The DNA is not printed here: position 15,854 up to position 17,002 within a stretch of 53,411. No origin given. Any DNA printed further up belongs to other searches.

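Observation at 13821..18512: Six translationally coupled genes: candidate split NOX-like transmembrane electron-export system (secreted proteins + ApbE + stand-alone ferric-reductase domain + NuoF/RnfC-like flavoprotein + ferredoxin)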

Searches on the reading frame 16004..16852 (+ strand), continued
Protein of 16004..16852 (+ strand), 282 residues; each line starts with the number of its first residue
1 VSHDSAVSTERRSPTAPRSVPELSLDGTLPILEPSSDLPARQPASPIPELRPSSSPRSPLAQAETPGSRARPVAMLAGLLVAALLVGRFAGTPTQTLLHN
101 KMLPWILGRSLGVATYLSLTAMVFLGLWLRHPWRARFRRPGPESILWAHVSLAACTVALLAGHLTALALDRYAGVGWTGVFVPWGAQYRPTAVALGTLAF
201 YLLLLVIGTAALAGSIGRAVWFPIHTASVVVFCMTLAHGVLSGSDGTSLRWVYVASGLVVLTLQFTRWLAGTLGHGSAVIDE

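Call 50: search_protein_families(library=pfam, proteins=[P0299, P0306, P0309, P0352, P0372, P0381, P0388, P0358, P0327, P0366], max_evalue=0.01)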
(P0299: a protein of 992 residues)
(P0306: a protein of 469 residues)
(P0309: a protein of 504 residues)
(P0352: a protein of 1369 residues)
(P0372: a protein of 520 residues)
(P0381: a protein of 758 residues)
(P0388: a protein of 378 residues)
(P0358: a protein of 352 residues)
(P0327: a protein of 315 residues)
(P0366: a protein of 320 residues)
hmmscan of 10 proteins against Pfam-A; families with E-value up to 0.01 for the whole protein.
P0299 (992 aa): 1 family
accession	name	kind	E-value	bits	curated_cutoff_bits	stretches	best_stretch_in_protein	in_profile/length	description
PF01512.22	Complex1_51K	-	0.0004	20.7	31.2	1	469-509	4-42/150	Nuo51 FMN-binding domain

P0306 (469 aa): 1 family
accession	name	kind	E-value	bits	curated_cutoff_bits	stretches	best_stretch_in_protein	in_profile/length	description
PF02424.20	ApbE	-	1.4e-36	126.8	25.6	1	3-204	61-250/266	ApbE family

P0309 (504 aa): 1 family
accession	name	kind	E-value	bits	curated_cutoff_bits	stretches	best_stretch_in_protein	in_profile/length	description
PF02424.20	ApbE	-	0.00042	20.4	25.6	1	54-190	64-188/266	ApbE family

P0352 (1369 aa): 2 families
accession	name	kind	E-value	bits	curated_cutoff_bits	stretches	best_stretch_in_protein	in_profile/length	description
PF02424.20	ApbE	-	4.5e-28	99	25.6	1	318-576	1-233/266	ApbE family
PF01512.22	Complex1_51K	-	6.7e-25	88.2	31.2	1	942-1102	2-148/150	Nuo51 FMN-binding domain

P0372 (520 aa): 6 families
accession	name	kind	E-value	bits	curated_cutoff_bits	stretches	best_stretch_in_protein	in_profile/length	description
PF00175.26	NAD_binding_1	-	2.2e-15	57.7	22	1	393-498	1-107/109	Oxidoreductase NAD-binding domain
PF01794.25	Ferric_reduct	-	1e-08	35.7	28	1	124-239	8-120/121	Ferric reductase like transmembrane component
PF18884.5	TSP3_bac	-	1.3e-08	35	25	1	65-86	1-22/22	Bacterial TSP3 repeat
PF00970.30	FAD_binding_6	-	8.5e-06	26.5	21.1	1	294-381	11-97/99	Oxidoreductase FAD-binding domain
PF08030.17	NAD_binding_6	-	0.0022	18.5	22.2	0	392-459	5-82/156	Ferric reductase NAD binding domain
PF08022.18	FAD_binding_8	-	0.0039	17.7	22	1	302-368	19-83/109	FAD-binding domain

P0381 (758 aa): 0 families

P0388 (378 aa): 1 family
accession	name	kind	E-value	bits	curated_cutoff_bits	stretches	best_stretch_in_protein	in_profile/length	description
PF01794.25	Ferric_reduct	-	2.2e-05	24.9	28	1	181-301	1-120/121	Ferric reductase like transmembrane component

P0358 (352 aa): 1 family
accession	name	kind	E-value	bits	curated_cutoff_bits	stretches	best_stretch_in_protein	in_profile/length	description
PF01794.25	Ferric_reduct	-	1.9e-06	28.4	28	1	179-301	1-120/121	Ferric reductase like transmembrane component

P0327 (315 aa): 1 family
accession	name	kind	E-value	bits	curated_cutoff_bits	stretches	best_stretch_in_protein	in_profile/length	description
PF01794.25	Ferric_reduct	-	0.00021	21.8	28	1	144-265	2-120/121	Ferric reductase like transmembrane component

P0366 (320 aa): 1 family
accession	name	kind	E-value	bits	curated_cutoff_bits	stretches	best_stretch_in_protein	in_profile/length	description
PF01794.25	Ferric_reduct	-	3.3e-09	37.3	28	1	120-241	2-120/121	Ferric reductase like transmembrane component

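Call 52: find_encoding_contigs(protein=P0289, flank=7000, max_places=3)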
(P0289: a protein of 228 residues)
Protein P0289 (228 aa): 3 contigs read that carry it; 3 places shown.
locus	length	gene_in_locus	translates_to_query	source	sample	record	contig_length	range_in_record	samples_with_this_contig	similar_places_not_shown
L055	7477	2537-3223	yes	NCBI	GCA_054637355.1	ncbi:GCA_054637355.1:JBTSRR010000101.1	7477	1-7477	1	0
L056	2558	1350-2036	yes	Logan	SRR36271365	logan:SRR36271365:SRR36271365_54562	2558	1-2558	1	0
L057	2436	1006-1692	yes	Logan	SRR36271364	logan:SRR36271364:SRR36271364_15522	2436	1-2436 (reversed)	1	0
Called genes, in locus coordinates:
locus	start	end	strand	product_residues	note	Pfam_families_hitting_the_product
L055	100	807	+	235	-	-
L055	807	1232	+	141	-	-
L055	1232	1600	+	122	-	-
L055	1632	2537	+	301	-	PF02424:ApbE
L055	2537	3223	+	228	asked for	-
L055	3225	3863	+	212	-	-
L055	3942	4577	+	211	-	PF03575:Peptidase_S51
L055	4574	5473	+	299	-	PF00975:Thioesterase (faint), PF12146:Hydrolase_4, PF00561:Abhydrolase_1, PF12697:Abhydrolase_6, PF08386:Abhydrolase_4 (weak)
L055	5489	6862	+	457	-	PF01442:Apolipoprotein (weak)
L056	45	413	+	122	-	-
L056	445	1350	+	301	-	PF02424:ApbE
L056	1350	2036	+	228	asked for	-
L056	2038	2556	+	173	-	?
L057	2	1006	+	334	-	?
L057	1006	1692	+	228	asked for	-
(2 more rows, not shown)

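Call 57: find_encoding_contigs(protein=P0366, flank=7000, max_places=2)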
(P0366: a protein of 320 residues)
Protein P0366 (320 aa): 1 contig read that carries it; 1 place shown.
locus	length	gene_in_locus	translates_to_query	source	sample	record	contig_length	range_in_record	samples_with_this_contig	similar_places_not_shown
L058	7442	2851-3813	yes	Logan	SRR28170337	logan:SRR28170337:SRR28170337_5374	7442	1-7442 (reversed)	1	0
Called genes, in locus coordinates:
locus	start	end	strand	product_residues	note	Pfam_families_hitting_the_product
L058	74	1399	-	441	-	PF08521:2CSK_N (weak), PF00512:HisKA, PF02518:HATPase_c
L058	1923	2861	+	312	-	PF02424:ApbE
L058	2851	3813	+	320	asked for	PF01794:Ferric_reduct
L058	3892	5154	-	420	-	PF07690:MFS_1, PF06779:MFS_4 (faint), PF07690:MFS_1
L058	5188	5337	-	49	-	-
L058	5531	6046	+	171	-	PF01047:MarR (weak), PF12802:MarR_2 (weak), PF13404:HTH_AsnC-type, PF13412:HTH_24, PF01037:AsnC_trans_reg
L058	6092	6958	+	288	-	PF00795:CN_hydrolase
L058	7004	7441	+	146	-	?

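Call 58: find_encoding_contigs(protein=P0314, flank=7000, max_places=2)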
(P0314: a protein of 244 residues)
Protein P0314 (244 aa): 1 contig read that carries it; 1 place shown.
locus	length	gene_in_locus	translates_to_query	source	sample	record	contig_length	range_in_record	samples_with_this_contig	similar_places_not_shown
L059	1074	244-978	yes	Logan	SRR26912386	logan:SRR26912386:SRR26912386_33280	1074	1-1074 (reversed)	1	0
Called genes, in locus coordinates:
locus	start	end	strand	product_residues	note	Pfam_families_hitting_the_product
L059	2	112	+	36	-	?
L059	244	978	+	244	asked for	-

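Call 68: predict_structure(alignment_id=A2)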
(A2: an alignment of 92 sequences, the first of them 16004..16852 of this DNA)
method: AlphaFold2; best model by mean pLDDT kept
length: 282 residues; sequences in the alignment: 92
mean_pLDDT: 70.6   pTM: 0.56
mean pLDDT of the five models: 70.6, 70.6, 67.5, 65.8, 65.0
residues with pLDDT >= 90: 3; 70-90: 146; 50-70: 118; < 50: 15
segments of 3 or more residues with pLDDT < 50: 1-4, 7-9, 39-41
pLDDT, mean of each block of 10 residues (from residue 1): 47 63 61 54 56 57 70 77 72 56 80 86 88 83 84 82 79 57 56 63 68 54 78 83 77 88 89 75 53
secondary structure, 60 per line:
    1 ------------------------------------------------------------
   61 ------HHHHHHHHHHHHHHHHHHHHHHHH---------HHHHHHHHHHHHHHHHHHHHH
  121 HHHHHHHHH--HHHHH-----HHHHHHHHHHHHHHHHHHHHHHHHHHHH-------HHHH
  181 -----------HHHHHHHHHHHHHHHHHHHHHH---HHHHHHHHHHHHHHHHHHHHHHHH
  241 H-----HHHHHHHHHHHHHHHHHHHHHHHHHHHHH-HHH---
elements in order: H67-90 H100-129 H132-136 H142-169 H177-180 H192-213 H217-241 H247-275

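Call 70: fold_search(model_id=the predicted structure, library=pdb)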
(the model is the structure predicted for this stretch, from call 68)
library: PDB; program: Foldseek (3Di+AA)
matches with E <= 10: 156; with E <= 0.001: 0
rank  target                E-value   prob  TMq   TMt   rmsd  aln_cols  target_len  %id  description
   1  8u7y_A                5.3e-02  1.00  0.38  0.20   6.2       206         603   17  Structural Basis of Human NOX5 Activation (released 2024-04-24)
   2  5o0t                  7.8e-02  0.99  0.40  0.51   6.5       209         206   18  CRYSTAL STRUCTURE OF TRANS-MEMBRANE DOMAIN OF Cylindrospermum stagnale NADPH-OXIDASE 5 (NOX5) (released 2017-06-28)
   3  8wej_B                2.4e-01  0.99  0.43  0.24   5.8       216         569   16  Structure of human phagocyte NADPH oxidase in the activated state (released 2024-01-24)
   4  8u85_A                2.5e-01  0.99  0.43  0.22   5.4       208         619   18  Structural Basis of Human NOX5 Activation (released 2024-05-01)
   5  8gz3_B                2.5e-01  0.94  0.43  0.26   8.3       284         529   12  Structure of human phagocyte NADPH oxidase in the resting state (released 2022-12-21)
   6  6wxu_A                3.2e-01  0.98  0.46  0.18   6.5       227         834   12  CryoEM structure of mouse DUOX1-DUOXA1 complex in the dimer-of-dimer state (released 2020-09-02)
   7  6wxv_A                4.5e-01  0.96  0.45  0.14   6.8       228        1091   13  CryoEM structure of mouse DUOX1-DUOXA1 complex in the presence of NADPH (released 2020-09-02)
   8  8x2l_B                1.2e+00  0.80  0.40  0.24   6.6       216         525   16  Structure of human phagocyte NADPH oxidase in the resting state in the presence of 2 mM NADPH (released 2024-01-24)
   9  8ikh_R                1.3e+00  0.10  0.17  0.18  17.0       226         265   12  Cryo-EM structure of human receptor with G proteins (released 2024-06-05)
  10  6xbd_H                1.5e+00  0.12  0.20  0.22  14.1       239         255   15  Cryo-EM structure of MlaFEDB in nanodiscs with phospholipid substrates (released 2020-07-01)
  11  6oo4_A                1.5e+00  0.08  0.14  0.07  24.0       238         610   14  Cryo-EM structure of the C2-symmetric TRPV2/RTx complex in amphipol resolved to 3.3 A (released 2019-05-29)
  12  4cqo_A                1.8e+00  0.08  0.14  0.09  16.8       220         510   13  Structure of the human CNOT1 superfamily homology domain in complex with a Nanos1 peptide (released 2014-04-23)
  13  7fiy_R                1.8e+00  0.15  0.24  0.20  11.8       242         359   16  Cryo-EM structure of the tirzepatide-bound human GIPR-Gs complex (released 2022-03-02)
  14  6y9b_A                2.0e+00  0.57  0.41  0.45   7.5       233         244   13  Cryo-EM structure of trimeric human STEAP1 bound to three Fab120.545 fragments (released 2020-05-20)
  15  7rbt_R                2.0e+00  0.13  0.23  0.19  12.9       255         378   16  cryo-EM structure of human Gastric inhibitory polypeptide receptor GIPR bound to tirzepatide (released 2022-04-13)
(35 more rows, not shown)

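Call 76: find_encoding_contigs(protein=P0250, flank=6000, max_places=1)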
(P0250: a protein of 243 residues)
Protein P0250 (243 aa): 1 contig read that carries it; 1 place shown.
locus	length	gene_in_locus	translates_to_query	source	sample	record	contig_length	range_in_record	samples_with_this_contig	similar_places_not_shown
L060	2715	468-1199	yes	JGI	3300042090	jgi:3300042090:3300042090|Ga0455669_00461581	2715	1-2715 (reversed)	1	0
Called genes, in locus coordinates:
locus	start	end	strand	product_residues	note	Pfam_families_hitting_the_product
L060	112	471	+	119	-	PF02424:ApbE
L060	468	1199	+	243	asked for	PF01794:Ferric_reduct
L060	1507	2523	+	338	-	PF01512:Complex1_51K, PF10589:NADH_4Fe-4S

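Call 77: find_encoding_contigs(protein=P0297, flank=6000, max_places=1)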
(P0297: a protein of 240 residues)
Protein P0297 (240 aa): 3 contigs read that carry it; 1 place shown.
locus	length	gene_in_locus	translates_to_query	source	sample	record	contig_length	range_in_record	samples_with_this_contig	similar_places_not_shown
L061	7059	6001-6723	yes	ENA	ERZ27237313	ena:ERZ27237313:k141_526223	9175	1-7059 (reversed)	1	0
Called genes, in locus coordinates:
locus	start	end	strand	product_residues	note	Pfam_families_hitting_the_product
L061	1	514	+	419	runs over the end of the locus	PF00675:Peptidase_M16, PF05193:Peptidase_M16_C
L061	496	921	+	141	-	PF00692:dUTPase, PF22769:DCD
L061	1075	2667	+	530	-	PF00324:AA_permease, PF13520:AA_permease_2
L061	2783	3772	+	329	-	PF01118:Semialdhyde_dh, PF02774:Semialdhyde_dhC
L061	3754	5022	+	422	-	PF00696:AA_kinase, PF13840:ACT_7, PF22468:ACT_9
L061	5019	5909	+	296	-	PF00701:DHDPS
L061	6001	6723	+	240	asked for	-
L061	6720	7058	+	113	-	?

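Call 78: find_encoding_contigs(protein=P0339, flank=6000, max_places=1)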
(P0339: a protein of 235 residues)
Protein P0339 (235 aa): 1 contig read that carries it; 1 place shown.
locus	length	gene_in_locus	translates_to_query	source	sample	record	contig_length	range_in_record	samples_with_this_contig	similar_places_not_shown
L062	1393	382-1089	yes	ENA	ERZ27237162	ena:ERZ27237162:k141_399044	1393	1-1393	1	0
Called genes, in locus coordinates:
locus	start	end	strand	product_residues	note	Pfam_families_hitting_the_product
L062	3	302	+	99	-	?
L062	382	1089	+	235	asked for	-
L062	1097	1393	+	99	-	?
